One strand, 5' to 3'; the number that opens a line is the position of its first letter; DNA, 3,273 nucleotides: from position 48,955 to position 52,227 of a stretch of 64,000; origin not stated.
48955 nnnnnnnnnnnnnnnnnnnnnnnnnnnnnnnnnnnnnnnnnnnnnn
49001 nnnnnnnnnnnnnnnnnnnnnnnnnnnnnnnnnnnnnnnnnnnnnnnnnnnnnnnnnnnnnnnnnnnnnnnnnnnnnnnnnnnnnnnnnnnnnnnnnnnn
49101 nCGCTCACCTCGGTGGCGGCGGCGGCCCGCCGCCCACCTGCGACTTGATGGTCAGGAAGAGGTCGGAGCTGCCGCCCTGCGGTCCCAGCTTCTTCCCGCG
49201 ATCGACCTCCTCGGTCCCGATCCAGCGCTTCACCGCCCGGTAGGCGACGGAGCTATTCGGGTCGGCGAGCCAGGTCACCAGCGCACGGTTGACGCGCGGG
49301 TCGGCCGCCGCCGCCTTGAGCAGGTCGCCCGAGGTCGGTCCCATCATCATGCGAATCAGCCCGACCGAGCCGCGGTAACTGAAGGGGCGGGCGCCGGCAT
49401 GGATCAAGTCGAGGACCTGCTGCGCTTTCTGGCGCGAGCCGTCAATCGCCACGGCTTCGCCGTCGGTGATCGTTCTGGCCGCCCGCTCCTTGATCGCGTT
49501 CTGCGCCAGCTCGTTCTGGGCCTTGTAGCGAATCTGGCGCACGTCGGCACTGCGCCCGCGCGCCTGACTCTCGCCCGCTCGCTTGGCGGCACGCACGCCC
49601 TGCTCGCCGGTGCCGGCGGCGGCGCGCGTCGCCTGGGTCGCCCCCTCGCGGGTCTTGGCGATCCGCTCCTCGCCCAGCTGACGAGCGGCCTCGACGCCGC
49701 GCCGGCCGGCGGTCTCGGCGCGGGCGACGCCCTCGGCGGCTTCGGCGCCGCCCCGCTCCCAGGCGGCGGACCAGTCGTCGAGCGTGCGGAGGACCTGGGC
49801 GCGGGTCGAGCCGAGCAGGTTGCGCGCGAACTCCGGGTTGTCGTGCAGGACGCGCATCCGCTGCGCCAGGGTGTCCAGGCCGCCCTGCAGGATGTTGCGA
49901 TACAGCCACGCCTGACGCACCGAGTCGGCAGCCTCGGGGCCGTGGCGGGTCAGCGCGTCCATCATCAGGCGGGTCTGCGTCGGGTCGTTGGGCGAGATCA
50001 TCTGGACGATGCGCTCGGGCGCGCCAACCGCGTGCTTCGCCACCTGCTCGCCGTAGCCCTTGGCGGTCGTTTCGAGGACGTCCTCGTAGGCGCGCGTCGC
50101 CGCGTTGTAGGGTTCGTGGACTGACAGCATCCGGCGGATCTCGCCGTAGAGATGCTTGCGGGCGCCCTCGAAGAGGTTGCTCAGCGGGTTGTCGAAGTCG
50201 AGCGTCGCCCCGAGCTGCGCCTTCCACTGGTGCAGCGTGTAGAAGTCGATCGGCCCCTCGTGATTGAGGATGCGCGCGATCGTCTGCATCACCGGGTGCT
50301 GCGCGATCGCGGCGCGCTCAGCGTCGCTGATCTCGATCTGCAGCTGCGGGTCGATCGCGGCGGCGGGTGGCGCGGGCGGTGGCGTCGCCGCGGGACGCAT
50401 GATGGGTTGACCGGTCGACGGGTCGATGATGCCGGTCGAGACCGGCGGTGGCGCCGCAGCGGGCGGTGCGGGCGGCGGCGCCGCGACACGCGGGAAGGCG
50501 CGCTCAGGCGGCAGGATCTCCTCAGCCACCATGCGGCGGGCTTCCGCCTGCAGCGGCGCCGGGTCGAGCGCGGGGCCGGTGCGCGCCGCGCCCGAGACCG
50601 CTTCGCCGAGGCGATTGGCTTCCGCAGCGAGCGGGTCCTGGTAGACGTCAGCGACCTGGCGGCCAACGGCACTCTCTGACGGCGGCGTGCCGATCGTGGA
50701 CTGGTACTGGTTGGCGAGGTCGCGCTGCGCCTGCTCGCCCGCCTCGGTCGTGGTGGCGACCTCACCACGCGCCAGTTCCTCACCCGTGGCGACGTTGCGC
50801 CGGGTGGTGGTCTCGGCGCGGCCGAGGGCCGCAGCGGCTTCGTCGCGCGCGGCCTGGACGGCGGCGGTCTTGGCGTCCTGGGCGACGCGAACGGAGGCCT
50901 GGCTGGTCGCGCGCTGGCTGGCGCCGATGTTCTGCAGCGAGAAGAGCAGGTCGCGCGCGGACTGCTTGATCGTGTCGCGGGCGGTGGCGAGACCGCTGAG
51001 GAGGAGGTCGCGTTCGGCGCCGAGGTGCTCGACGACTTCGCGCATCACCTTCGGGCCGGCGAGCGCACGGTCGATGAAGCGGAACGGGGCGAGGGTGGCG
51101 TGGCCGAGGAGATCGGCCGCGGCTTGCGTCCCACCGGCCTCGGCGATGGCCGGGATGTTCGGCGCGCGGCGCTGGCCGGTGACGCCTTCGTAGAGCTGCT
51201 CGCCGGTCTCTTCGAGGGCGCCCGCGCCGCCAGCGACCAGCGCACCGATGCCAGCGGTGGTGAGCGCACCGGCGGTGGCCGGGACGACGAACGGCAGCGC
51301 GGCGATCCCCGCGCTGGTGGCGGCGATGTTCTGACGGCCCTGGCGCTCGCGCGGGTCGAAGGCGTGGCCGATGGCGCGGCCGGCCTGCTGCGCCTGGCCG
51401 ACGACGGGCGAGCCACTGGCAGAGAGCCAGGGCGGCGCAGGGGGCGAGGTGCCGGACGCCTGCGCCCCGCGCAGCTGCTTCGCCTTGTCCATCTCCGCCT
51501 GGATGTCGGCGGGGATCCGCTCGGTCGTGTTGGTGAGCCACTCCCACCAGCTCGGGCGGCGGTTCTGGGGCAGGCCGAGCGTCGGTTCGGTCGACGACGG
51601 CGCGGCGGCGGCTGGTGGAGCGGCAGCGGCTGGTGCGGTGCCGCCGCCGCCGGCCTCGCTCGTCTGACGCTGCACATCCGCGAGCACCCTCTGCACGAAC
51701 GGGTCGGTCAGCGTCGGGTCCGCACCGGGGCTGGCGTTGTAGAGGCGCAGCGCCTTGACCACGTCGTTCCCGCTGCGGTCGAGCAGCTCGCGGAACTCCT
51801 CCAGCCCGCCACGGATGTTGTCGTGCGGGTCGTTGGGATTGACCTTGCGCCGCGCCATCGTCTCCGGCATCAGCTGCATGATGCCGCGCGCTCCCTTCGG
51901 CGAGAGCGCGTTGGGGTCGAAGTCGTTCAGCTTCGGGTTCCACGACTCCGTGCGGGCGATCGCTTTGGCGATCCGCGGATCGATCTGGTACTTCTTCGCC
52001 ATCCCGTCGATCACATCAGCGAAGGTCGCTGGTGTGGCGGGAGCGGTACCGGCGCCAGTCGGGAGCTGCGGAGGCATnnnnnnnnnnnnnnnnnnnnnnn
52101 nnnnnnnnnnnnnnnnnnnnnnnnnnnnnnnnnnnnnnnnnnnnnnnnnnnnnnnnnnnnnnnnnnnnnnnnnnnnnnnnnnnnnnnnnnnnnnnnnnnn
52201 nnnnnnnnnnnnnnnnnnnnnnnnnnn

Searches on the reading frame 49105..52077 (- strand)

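Call 30: search_protein_families(library=phrogs, proteins=[window:49105-52077:-], max_evalue=0.001)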
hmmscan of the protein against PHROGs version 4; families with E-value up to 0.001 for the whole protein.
window:49105-52077:- (990 aa): 7 families
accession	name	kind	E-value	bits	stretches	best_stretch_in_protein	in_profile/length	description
phrog_669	-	lysis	8e-18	64.2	1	27-118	929-1021/1946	endolysin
phrog_2013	-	tail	9.1e-16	58.7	1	14-149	463-596/657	lytic tail protein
phrog_342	-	head and packaging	2.5e-12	46.7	1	16-191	12-160/1235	internal virion protein with endolysin domain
phrog_13449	-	other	5.8e-12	46.6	1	20-118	8-100/269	transglycosylase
phrog_14342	-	tail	6.3e-12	46.7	1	7-118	128-235/272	lytic tail fiber protein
phrog_28014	-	unknown function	3.1e-10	41.1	1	21-119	37-131/224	-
phrog_28504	-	tail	4.5e-09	36.6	1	7-118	220-328/597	lytic tail fiber protein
